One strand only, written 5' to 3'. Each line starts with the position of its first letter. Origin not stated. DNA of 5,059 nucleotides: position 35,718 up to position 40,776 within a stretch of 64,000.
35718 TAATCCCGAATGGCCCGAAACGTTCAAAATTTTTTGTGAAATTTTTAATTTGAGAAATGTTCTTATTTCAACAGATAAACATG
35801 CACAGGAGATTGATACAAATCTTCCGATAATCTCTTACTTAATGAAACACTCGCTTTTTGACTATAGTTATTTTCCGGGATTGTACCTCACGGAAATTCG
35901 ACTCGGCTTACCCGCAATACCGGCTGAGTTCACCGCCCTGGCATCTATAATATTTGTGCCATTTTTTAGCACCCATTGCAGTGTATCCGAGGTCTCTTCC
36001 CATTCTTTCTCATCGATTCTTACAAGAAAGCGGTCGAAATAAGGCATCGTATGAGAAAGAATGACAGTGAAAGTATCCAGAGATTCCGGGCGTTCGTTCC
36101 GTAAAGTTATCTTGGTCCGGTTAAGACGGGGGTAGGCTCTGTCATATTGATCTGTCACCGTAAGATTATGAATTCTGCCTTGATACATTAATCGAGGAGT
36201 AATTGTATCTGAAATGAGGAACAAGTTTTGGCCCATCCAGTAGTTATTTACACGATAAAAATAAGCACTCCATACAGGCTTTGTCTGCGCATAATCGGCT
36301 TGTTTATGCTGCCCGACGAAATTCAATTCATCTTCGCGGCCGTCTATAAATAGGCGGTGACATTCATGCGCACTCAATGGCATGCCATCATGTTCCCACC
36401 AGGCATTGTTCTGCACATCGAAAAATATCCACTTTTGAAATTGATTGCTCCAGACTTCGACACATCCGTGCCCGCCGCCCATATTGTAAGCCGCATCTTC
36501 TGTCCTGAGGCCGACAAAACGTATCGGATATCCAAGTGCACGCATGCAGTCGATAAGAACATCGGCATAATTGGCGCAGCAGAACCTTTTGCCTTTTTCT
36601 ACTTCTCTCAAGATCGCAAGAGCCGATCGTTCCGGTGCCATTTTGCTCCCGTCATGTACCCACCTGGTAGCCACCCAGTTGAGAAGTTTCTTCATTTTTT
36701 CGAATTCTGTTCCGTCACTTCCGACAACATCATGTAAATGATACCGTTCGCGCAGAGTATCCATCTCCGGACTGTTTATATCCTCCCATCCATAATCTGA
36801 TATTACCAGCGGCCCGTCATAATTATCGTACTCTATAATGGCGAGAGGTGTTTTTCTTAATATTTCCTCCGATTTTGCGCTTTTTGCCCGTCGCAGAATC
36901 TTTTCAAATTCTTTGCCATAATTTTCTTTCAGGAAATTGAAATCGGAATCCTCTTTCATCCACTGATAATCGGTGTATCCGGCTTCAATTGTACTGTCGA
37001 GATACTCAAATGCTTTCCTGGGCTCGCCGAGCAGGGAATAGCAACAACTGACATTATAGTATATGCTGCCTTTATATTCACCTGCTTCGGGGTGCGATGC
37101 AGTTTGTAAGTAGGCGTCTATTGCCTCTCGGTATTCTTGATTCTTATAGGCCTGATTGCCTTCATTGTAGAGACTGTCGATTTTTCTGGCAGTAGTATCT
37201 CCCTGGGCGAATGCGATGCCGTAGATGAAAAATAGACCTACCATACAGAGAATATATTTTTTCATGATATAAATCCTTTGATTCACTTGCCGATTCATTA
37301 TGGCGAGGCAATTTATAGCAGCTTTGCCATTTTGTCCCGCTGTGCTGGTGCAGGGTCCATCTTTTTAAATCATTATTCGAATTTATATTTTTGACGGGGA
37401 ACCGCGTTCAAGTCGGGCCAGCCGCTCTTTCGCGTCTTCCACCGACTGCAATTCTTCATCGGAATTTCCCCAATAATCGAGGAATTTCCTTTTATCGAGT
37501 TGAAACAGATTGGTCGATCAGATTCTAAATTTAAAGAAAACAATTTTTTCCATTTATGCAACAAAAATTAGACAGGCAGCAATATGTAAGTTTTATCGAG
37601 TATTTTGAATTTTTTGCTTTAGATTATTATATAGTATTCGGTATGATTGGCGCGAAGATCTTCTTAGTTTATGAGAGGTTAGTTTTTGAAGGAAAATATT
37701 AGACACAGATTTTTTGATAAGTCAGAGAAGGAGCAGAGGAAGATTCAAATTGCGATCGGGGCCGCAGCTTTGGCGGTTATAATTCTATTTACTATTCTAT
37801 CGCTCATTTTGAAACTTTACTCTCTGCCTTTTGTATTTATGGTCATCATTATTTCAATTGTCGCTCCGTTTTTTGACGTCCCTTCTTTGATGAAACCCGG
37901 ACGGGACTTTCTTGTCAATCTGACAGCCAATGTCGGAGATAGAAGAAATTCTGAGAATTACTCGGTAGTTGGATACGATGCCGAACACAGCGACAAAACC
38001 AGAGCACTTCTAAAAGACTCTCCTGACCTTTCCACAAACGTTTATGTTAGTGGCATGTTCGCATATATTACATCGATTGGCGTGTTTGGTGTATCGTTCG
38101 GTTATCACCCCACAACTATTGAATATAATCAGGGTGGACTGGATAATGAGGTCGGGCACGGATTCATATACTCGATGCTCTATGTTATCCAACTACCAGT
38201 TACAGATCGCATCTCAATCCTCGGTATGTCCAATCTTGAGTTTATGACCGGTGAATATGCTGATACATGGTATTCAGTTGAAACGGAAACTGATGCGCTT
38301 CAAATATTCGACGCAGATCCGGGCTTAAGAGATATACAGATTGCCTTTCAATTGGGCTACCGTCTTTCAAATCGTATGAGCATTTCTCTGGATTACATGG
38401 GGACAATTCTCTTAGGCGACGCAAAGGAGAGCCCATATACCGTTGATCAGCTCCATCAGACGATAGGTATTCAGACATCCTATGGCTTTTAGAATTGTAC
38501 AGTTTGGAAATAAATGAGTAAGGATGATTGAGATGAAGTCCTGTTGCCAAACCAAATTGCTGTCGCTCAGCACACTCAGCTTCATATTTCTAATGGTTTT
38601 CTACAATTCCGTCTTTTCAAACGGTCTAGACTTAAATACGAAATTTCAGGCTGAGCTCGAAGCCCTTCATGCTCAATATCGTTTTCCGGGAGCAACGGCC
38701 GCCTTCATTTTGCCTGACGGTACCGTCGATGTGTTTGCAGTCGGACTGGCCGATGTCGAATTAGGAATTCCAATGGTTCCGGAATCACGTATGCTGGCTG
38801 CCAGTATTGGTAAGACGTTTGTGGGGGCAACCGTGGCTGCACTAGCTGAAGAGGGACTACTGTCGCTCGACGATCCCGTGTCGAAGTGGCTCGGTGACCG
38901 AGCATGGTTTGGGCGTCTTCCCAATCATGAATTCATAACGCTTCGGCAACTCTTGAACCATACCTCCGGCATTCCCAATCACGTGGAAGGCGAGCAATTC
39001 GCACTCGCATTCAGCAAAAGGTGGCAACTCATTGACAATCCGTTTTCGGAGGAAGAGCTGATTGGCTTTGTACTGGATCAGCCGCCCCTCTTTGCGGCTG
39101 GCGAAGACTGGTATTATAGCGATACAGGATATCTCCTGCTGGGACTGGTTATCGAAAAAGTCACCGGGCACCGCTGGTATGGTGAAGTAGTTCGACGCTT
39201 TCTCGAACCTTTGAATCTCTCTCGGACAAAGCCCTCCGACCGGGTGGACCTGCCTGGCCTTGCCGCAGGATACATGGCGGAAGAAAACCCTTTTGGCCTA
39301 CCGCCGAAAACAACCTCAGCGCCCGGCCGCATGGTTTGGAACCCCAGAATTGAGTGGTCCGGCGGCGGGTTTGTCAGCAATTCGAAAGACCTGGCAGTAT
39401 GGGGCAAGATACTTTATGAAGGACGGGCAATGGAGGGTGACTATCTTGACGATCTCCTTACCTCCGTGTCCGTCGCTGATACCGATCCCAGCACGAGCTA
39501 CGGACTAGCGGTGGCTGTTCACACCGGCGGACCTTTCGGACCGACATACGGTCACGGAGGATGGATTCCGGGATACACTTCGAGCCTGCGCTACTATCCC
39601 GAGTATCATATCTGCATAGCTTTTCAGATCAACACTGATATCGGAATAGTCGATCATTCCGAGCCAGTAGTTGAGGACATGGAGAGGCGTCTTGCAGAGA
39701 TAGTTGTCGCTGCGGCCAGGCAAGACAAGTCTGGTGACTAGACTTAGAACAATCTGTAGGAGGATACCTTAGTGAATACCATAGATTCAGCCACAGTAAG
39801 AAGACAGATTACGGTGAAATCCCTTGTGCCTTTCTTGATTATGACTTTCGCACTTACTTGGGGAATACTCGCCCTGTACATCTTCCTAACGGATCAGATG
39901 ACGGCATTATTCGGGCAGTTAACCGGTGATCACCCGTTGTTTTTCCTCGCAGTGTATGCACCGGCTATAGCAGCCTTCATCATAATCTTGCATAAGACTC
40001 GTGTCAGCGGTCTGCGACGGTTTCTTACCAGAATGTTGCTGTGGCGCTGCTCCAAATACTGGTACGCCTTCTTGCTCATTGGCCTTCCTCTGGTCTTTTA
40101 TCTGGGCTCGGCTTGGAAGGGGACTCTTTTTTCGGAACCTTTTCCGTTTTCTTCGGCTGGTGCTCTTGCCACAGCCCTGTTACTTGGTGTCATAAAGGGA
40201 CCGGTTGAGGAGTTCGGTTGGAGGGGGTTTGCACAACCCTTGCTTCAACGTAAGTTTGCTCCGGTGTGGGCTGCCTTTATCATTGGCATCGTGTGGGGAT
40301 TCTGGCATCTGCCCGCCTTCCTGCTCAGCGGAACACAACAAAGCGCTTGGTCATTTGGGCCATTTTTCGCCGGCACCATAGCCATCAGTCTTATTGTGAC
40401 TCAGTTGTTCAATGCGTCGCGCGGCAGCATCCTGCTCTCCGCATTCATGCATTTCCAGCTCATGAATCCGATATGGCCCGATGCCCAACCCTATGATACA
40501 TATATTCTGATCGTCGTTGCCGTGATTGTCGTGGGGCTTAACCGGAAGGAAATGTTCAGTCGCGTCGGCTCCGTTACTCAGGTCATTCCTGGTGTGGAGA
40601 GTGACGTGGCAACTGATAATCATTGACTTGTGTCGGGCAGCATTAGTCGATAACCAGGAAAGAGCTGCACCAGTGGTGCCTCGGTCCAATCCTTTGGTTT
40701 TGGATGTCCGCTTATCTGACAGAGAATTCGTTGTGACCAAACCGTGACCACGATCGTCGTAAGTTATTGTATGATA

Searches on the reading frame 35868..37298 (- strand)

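Call 39: search_protein_families(library=pfam, proteins=[window:35868-37298:-], max_evalue=0.001)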
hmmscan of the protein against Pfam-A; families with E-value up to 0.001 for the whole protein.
window:35868-37298:- (476 aa): 3 families
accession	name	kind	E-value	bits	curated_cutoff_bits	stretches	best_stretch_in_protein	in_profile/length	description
PF01841.26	Transglut_core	-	2.4e-10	41.1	23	1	190-294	6-107/108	Transglutaminase-like superfamily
PF07719.23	TPR_2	-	2.4e-05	24.6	27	0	42-65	3-26/34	Tetratricopeptide repeat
PF00515.34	TPR_1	-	0.00014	22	27.8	0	41-64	2-25/34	Tetratricopeptide repeat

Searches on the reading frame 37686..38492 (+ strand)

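Call 39: search_protein_families(library=pfam, proteins=[window:37686-38492:+], max_evalue=0.001)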
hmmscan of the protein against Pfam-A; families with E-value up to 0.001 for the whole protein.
window:37686-38492:+ (268 aa): 1 family
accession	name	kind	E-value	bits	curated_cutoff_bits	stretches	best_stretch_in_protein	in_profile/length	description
PF06629.18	MipA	-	1.7e-12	48.4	24.2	1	95-268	61-221/221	MltA-interacting protein MipA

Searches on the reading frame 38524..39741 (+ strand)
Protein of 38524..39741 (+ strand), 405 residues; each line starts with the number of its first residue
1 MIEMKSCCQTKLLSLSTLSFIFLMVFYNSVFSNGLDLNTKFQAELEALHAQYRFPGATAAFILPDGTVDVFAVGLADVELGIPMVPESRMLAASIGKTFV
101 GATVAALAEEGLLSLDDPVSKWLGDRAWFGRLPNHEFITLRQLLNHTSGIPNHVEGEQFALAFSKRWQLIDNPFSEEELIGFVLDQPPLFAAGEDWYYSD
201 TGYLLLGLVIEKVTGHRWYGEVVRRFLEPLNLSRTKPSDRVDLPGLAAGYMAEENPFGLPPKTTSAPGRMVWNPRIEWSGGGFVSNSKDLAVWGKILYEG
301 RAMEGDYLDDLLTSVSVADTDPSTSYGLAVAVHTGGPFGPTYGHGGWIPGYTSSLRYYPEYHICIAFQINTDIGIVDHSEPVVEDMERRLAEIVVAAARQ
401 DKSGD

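Call 39: search_protein_families(library=pfam, proteins=[window:38524-39741:+], max_evalue=0.001)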
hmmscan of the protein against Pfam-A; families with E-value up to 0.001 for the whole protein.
window:38524-39741:+ (405 aa): 1 family
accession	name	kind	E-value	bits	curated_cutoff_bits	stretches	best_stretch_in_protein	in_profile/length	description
PF00144.29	Beta-lactamase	-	2.3e-53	182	27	1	42-377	2-316/329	Beta-lactamase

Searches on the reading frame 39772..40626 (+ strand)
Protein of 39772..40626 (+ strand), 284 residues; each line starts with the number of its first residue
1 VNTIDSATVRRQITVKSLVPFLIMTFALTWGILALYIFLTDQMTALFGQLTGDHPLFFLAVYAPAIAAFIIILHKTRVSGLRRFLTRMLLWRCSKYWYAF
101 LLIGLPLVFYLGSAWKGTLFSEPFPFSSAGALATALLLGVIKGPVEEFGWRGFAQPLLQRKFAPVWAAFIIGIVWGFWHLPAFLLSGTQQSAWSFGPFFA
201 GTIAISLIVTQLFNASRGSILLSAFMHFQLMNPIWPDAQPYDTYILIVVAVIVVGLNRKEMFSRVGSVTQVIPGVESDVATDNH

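Call 39: search_protein_families(library=pfam, proteins=[window:39772-40626:+], max_evalue=0.001)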
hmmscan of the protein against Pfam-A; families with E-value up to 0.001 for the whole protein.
window:39772-40626:+ (284 aa): 1 family
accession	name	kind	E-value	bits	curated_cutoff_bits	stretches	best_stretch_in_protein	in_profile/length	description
PF02517.21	Rce1-like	-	1e-13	51.8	22.4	1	131-228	4-88/93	Type II CAAX prenyl endopeptidase Rce1-like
